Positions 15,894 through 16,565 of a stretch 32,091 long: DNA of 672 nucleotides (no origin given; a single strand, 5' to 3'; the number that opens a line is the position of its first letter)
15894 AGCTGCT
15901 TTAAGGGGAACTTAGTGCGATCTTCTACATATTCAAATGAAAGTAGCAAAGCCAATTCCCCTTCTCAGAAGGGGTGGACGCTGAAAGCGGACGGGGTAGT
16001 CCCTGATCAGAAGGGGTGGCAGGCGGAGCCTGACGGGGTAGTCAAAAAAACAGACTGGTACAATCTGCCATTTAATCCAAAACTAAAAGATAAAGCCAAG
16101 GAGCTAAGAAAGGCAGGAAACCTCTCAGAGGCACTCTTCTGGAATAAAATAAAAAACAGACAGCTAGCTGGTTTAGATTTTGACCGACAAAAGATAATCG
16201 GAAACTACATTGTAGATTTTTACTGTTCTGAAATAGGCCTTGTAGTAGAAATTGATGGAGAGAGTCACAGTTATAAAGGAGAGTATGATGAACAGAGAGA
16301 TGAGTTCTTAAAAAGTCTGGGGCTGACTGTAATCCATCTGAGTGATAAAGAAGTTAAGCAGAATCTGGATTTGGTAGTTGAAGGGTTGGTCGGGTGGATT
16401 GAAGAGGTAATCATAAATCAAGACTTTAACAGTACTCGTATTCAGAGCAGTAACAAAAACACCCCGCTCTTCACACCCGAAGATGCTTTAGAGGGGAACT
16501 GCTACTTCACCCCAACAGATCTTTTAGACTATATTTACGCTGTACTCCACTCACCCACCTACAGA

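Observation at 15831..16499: In-frame DUF559 (Vsr-like) endonuclease cassette with GC-rich hairpin modules inside a Type IIG restriction-modification gene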

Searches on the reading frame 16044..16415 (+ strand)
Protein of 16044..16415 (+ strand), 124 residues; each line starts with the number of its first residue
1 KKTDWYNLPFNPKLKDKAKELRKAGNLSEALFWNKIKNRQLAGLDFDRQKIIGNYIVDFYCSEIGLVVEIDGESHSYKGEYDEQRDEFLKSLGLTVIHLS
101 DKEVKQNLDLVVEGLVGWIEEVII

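Call 30: find_related_loci(query=A1, collection=genome_contigs, flank=4000)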
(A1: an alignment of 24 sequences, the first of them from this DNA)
Query A1 (108 aa) in genome_contigs; peptide patterns used: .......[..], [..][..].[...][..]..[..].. (x = any residue, [..] = any of these).
599 stretches matched a pattern (row limit reached: there are more); 578 encode a relative of the query (tblastn E <= 1e-3); the best 80 are kept; 80 distinct loci.
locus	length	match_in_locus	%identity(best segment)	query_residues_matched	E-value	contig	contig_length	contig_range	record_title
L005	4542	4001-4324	69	1-108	2e-48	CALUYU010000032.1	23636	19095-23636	MAG: Candidatus Gastranaerophilales bacterium isolate BRZ_EE__bin31 genome assembly, contig: BRZ_EE__NODE_2971_length_23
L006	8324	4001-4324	66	1-108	2e-47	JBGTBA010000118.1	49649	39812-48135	MAG: Flavobacteriaceae bacterium isolate JTS-AC86 k141_2684620, whole genome shotgun sequence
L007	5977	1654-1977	67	1-108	3e-47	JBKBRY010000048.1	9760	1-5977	MAG: Leptonema sp. (in: bacteria) isolate 21I_052.bin.30 NODE_48_length_9760_cov_10.441495, whole genome shotgun sequenc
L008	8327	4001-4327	69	1-108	4e-47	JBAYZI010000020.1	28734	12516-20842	MAG: Candidatus Cloacimonadales bacterium isolate SO_2017_CLC_51 scaffold_1852_c1_PH3_2017, whole genome shotgun sequenc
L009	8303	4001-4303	66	1-101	7e-47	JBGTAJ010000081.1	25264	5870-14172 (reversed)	MAG: Flavobacteriales bacterium isolate JTS-AC70 k141_190644, whole genome shotgun sequence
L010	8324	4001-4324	68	1-108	7e-47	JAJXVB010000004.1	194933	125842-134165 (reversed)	MAG: Proteobacteria bacterium isolate BP5.bin129 NODE_48_length_194933_cov_4.022910, whole genome shotgun sequence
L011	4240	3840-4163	68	1-108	7e-47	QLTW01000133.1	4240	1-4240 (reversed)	MAG: Candidatus Psychracetigena formicireducens isolate BS525 DDT42_133, whole genome shotgun sequence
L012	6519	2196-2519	66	1-108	1e-46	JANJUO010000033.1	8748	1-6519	MAG: bacterium isolate RXS1_metabat.bin.37 RXS1_k141_106134, whole genome shotgun sequence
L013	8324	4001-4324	67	1-108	9e-47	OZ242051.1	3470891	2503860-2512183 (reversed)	MAG: Pseudomonadales bacterium isolate 3d411a72-003c-493b-b56e-69d6d900063f genome assembly, chromosome: 1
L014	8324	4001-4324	66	1-108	8e-47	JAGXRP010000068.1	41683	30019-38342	MAG: Desulfobulbaceae bacterium isolate CROMO_A_116 c_000000847818, whole genome shotgun sequence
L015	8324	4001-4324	65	1-108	2e-46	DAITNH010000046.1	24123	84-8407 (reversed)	MAG TPA_asm: Prolixibacteraceae bacterium isolate CTOTU11651 NODE_1231_length_24123_cov_6.121240, whole genome shotgun s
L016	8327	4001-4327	66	1-108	2e-46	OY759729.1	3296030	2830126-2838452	MAG: Candidatus Cloacimonadales bacterium isolate 62aeb636-92f1-4ae4-90d0-6392ac38953c genome assembly, chromosome: 1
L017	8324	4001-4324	64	1-108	2e-46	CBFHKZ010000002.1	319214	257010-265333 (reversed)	MAG: Flavobacteriaceae bacterium isolate AGTU_284_bin_10_orig genome assembly, contig: AGTU_284_bin_10_orig_AGTU_284_c_0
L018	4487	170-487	67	1-106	2e-46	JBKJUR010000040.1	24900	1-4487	MAG: Methylotenera sp. isolate ant_bin.8 S1Ck117_4963555_flag_0_multi_95.0000_len_24900, whole genome shotgun sequence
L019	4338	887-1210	64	1-108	7e-46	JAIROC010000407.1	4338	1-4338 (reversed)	MAG: Bacteroidales bacterium isolate Cd354_bin6 k119_976238, whole genome shotgun sequence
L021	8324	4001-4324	67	1-108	4e-46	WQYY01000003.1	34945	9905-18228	MAG: Desulfuromonadales bacterium isolate Emb289P4bin35 Ga0123357_10000630, whole genome shotgun sequence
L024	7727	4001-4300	67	1-100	2e-45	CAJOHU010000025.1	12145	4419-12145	uncultured Alphaproteobacteria bacterium isolate Red_deer_4_mag_124 genome assembly, contig: scaffold_8624, whole genome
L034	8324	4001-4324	65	1-108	6e-45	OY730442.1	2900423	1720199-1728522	MAG: Arenicellales bacterium isolate a2271f91-884a-4664-afb6-7c1ea3e8873e genome assembly, chromosome: 1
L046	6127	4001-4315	67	1-105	4e-44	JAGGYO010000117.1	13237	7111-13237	MAG: bacterium isolate AUK180 PB_MBMC_134_c_000000000018, whole genome shotgun sequence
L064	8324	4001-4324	63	1-108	2e-42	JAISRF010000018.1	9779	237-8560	MAG: Oscillospiraceae bacterium isolate Kf353_bin46 k119_1308663, whole genome shotgun sequence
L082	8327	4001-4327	59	1-108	8e-41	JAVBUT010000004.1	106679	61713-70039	MAG: Alphaproteobacteria bacterium isolate EPI_MAG_00286 c_000001328689, whole genome shotgun sequence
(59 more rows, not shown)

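Call 34: search_protein_families(library=pfam, proteins=[L015:3011-6715:+, L024:3173-4612:+, L082:3224-5974:+, L021:3821-5215:+, L007:643-3768:+, L046:737-4675:+, L064:3809-5014:+, L034:3257-5113:+, L006:2042-4570:+, L012:684-3539:+], max_evalue=0.0001)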
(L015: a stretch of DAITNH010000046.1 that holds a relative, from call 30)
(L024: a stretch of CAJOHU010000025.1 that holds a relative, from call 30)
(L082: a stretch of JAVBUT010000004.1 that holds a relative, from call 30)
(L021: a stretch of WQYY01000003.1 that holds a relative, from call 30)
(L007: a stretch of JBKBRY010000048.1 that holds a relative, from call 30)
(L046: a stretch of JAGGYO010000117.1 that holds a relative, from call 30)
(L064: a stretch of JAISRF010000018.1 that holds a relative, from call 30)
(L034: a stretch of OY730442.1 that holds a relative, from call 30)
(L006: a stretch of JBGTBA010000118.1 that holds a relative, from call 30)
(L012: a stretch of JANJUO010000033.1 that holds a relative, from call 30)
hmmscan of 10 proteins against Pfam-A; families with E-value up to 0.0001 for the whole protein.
L015:3011-6715:+ (1235 aa): 6 families
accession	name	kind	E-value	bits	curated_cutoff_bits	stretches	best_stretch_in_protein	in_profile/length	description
PF11867.13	T1RH-like_C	-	1.3e-126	422.9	26.8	1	896-1230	1-328/329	Type I restriction enzyme HindI endonuclease subunit-like, C-terminal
PF18766.7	SWI2_SNF2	-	7e-75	251.9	26.7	1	473-706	16-218/221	SWI2/SNF2 ATPase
PF04313.20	HSDR_N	-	2.9e-51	174.6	25.1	1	6-219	3-196/198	Type I restriction enzyme R protein N terminus (HSDR_N)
PF04480.18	DUF559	-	3.8e-31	107.6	20.6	1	336-440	2-106/109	Protein of unknown function (DUF559)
PF22679.2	T1R_D3-like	-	1.7e-23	84.2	27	1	807-879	82-156/158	Type I restriction enzyme subunit R domain 3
PF04851.21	ResIII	-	2e-16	60.8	22.5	1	474-645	22-163/164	Type III restriction enzyme, res subunit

L024:3173-4612:+ (480 aa): 2 families
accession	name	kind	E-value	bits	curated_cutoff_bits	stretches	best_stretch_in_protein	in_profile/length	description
PF02547.20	Queuosine_synth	-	7.3e-116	387.2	25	2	4-254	1-250/322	Queuosine biosynthesis protein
PF04480.18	DUF559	-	4.2e-26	91.4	20.6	1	282-380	2-100/109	Protein of unknown function (DUF559)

L082:3224-5974:+ (917 aa): 7 families
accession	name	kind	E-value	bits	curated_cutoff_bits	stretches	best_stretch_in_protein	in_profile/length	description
PF04480.18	DUF559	-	6.3e-27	94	20.6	1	266-367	3-103/109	Protein of unknown function (DUF559)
PF00270.35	DEAD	-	8.4e-18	65.1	26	1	391-535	19-166/167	DEAD/DEAH box helicase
PF18074.6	PriA_C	-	3.7e-14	53.7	26.9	1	823-913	1-95/95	Primosomal protein N C-terminal domain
PF17764.6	PriA_3primeBD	-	6e-11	42.5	22.7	1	41-132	1-95/96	3'DNA-binding domain (3'BD)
PF04851.21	ResIII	-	2.2e-10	41.1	22.5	1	384-498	21-141/164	Type III restriction enzyme, res subunit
PF00271.37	Helicase_C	-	2.8e-10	40.8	23.5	1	703-778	45-108/110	Helicase conserved C-terminal domain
PF18319.7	Zn_ribbon_PriA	-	7.6e-08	32.6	26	1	630-663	1-27/27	PriA DNA helicase Cys-rich region (CRR) domain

L021:3821-5215:+ (465 aa): 2 families
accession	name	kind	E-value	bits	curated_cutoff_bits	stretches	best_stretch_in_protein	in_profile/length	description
PF04480.18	DUF559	-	1.4e-28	99.3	20.6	1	66-167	2-103/109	Protein of unknown function (DUF559)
PF04055.27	Radical_SAM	-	4.3e-16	60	29.5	1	237-398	2-166/166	Radical SAM superfamily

L007:643-3768:+ (1042 aa): 3 families
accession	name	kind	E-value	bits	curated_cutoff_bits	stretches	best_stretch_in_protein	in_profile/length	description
PF01555.25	N6_N4_Mtase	-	4.2e-35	122.1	26.7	1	599-871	1-217/221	DNA methylase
PF04480.18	DUF559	-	1e-26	93.4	20.6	1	344-449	3-108/109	Protein of unknown function (DUF559)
PF18741.7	MTES_1575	-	3.5e-05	24.2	38.2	0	373-448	13-95/96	REase_MTES_1575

L046:737-4675:+ (1313 aa): 5 families
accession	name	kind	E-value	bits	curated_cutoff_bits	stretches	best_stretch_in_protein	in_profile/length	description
PF07669.17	Eco57I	-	1.4e-39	136.4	25.3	1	533-746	1-167/171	Eco57I restriction-modification methylase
PF04480.18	DUF559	-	1.1e-28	99.7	20.6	1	1095-1193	3-101/109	Protein of unknown function (DUF559)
PF02384.22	N6_Mtase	-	4.8e-16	59.4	20.4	1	648-771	119-239/311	N-6 DNA Methylase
PF12950.13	TaqI_C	-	1.1e-12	48.6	26.5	1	864-1029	1-118/118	TaqI-like C-terminal specificity domain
PF20473.4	MmeI_Mtase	-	4.5e-09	36.3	27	1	472-720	9-201/259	MmeI, DNA-methyltransferase domain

L064:3809-5014:+ (402 aa): 1 family
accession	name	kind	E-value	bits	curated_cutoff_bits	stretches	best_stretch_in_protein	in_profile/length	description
PF04480.18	DUF559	-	1e-31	109.4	20.6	1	72-173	4-105/109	Protein of unknown function (DUF559)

L034:3257-5113:+ (619 aa): 2 families
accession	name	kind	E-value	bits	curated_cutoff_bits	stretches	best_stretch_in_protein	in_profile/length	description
PF04480.18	DUF559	-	1.9e-30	105.3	20.6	1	255-354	3-102/109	Protein of unknown function (DUF559)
PF01420.25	Methylase_S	-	6.2e-11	43.2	22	1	421-592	1-163/168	Type I restriction modification DNA specificity domain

L006:2042-4570:+ (843 aa): 2 families
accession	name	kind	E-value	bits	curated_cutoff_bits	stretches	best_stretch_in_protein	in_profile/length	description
PF01555.25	N6_N4_Mtase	-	1.2e-31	110.8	26.7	1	115-461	1-205/221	DNA methylase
PF04480.18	DUF559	-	2.1e-30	105.2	20.6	1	659-761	2-104/109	Protein of unknown function (DUF559)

L012:684-3539:+ (952 aa): 4 families
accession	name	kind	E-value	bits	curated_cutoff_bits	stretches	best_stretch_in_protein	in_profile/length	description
PF04480.18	DUF559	-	9.9e-30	103.1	20.6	1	510-616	2-108/109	Protein of unknown function (DUF559)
PF02384.22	N6_Mtase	-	1e-09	38.6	20.4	0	703-905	46-203/311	N-6 DNA Methylase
PF07669.17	Eco57I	-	1.3e-09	38.9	25.3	1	764-915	17-165/171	Eco57I restriction-modification methylase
PF20473.4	MmeI_Mtase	-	1.2e-07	31.6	27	1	700-906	16-218/259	MmeI, DNA-methyltransferase domain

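Call 42: find_related_loci(query=A1, collection=viral_contigs, flank=3000)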
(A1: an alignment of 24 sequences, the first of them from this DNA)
Query A1 (108 aa) in viral_contigs; peptide patterns used: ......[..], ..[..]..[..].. (x = any residue, [..] = any of these).
113 stretches matched a pattern; 7 encode a relative of the query (tblastn E <= 1e-3); 7 distinct loci.
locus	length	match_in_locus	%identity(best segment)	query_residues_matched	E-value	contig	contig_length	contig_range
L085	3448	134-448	63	1-105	4e-42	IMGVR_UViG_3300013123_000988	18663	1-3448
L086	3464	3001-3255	49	24-108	6e-27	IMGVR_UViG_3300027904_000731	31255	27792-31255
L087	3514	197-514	42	3-106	2e-24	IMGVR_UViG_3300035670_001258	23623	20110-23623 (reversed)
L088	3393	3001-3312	42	3-106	7e-22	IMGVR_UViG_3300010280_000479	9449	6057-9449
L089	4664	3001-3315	38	4-108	4e-17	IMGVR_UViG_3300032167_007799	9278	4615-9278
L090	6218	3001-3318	35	1-106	9e-17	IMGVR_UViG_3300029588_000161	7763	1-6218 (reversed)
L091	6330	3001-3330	38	1-106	2e-14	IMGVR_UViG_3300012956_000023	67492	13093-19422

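Call 45: search_solved_structures(query=A1, max_evalue=1, show_alignments=2)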
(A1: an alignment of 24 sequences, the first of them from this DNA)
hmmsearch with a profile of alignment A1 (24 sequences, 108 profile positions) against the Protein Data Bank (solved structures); distinct sequences matched with E-value up to 1: 2.
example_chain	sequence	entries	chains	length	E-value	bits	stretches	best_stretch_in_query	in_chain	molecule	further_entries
3hrl_A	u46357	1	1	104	1.1e-20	77.2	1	21-107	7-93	Endonuclease-Like Protein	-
3r3p_A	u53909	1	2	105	0.2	15.3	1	42-106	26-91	Mobile intron protein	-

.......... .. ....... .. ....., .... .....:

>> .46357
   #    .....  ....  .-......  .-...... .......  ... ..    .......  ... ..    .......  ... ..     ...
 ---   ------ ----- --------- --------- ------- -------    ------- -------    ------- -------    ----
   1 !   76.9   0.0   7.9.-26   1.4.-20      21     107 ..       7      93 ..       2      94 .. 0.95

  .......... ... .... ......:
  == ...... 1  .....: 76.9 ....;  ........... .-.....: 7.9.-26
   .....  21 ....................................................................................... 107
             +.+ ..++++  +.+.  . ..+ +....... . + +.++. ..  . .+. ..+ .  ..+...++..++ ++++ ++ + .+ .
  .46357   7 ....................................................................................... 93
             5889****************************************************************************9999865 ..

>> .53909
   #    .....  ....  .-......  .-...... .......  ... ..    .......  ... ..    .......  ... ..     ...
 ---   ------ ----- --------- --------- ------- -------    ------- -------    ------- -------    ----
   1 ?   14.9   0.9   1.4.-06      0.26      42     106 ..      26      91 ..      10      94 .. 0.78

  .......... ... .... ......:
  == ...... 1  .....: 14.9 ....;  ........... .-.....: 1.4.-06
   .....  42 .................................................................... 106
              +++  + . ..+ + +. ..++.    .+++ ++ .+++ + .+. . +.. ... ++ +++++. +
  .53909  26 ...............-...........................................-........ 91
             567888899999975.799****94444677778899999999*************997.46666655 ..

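Call 85: search_protein_representatives(protein=window:16044-16415:+)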
Query: 124 residues. Proteins with E-value up to 0.001 (for the whole library): 20174; up to 1e-10: 6377; up to 1e-30: 110. The best 150 are listed.
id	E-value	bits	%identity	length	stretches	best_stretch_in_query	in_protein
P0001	2.2e-75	267.4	100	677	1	1-124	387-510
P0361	1.1e-52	193.9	55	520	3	5-107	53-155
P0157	3.7e-45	169.7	66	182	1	5-116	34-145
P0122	7.6e-45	168.7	62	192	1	4-119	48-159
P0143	3.2e-43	163.4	66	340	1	5-108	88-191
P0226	5.4e-43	162.7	65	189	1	4-117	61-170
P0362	7.8e-43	162.2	58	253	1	3-120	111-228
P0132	1.0e-42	161.8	69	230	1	5-112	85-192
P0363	1.3e-42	161.4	65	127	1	5-114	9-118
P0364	3.7e-42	160.0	62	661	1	5-120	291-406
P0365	6.5e-42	159.2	63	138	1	4-115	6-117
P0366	6.8e-42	159.1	64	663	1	4-120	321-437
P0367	8.1e-42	158.9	61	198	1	5-119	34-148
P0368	8.8e-42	158.8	64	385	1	4-115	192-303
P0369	1.9e-41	157.7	60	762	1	6-121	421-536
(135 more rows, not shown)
